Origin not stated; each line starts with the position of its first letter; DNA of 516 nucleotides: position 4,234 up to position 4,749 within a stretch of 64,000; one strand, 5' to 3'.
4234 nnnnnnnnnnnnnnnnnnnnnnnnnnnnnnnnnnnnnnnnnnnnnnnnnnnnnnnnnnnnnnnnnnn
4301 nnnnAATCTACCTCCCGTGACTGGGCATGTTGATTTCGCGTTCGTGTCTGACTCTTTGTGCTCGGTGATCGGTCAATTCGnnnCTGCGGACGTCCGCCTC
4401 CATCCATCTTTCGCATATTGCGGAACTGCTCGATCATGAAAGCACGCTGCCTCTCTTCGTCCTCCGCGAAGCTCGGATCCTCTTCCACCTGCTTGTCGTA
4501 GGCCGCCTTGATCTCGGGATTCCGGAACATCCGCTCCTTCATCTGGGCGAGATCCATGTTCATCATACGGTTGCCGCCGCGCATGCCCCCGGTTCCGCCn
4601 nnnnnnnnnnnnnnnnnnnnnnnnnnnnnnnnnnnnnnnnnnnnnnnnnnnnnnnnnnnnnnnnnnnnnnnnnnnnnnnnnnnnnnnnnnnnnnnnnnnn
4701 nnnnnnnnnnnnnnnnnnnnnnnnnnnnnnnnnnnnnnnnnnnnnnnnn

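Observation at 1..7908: ECF sigma / anti-sigma / Spy-CpxP-like / MFP / small secreted protein / tandem RND-RND operon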

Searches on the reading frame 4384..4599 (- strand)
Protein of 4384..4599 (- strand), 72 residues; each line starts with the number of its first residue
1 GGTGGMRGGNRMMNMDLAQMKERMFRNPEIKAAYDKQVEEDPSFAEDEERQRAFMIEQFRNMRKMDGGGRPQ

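Call 65: search_solved_structures(query=A3, max_evalue=10, show_alignments=2)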
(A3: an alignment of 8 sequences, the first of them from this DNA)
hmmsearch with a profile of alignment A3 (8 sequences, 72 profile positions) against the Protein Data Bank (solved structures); distinct sequences matched with E-value up to 10: 12.
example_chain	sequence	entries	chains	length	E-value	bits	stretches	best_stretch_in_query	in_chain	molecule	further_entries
3ajc_A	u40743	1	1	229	0.28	14.5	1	31-60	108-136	Flagellar motor switch protein fliG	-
1lkv_X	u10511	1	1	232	0.29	14.4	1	31-60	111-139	FLAGELLAR MOTOR SWITCH PROTEIN FLIG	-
4fhr_B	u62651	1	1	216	0.42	13.9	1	31-60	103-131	Flagellar motor switch protein FliG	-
2l4m_A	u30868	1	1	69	0.68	13.2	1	34-66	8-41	Uncharacterized protein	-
2knj_A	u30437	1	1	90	0.75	13.1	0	15-46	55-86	Microplusin preprotein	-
3eyi_A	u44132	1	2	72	0.77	13.1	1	34-66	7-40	Z-DNA-binding protein 1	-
4ka4_A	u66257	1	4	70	0.86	12.9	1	35-66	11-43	Z-DNA-binding protein 1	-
7kog_B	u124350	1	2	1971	3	11.1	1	18-63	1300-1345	Myosin heavy chain isoform Mhc_X1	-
9v1i_lH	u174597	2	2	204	6.4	10.1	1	22-62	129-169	60S ribosomal protein L6, putative | Large ribosomal subunit protein eL6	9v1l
9v21_lH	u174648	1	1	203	6.6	10.1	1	22-62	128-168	Large ribosomal subunit protein eL6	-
9v24_lH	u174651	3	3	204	6.6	10.1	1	22-62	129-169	Large ribosomal subunit protein eL6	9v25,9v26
8u95_A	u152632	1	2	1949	7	10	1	18-63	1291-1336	Myosin heavy chain, isoform U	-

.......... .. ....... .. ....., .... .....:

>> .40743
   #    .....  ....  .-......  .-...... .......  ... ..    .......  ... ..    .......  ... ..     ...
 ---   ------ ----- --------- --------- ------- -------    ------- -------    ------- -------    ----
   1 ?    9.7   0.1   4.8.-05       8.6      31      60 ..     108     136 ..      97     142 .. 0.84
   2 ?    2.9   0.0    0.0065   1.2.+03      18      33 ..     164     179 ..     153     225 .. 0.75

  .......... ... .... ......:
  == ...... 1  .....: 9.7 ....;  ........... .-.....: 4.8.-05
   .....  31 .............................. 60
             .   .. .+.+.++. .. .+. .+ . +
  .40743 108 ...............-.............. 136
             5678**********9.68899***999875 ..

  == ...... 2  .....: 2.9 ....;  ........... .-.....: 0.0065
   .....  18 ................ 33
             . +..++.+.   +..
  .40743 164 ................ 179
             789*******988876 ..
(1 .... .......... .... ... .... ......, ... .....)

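Call 86: find_homologous_proteins(query=A3, max_evalue=0.001)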
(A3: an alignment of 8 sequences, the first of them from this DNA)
Query A3 (8 sequences) (72 aa, profile of the alignment): 5 proteins with E <= 0.001 among 6180 candidates.
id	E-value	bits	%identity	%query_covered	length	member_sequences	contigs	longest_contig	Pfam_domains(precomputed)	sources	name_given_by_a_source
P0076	6.5e-39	150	80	83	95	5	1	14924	-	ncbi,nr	ncbi:MAG: hypothetical protein OXI89_02190, partial [Gemmatimonadota bacterium]|nr:hypothetical prot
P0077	2.6e-38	148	79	81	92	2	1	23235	-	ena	-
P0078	2.6e-35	138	69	100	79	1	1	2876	-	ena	-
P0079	1.7e-32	129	75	90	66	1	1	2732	-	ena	-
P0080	6.0e-28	114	98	74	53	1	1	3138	-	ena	-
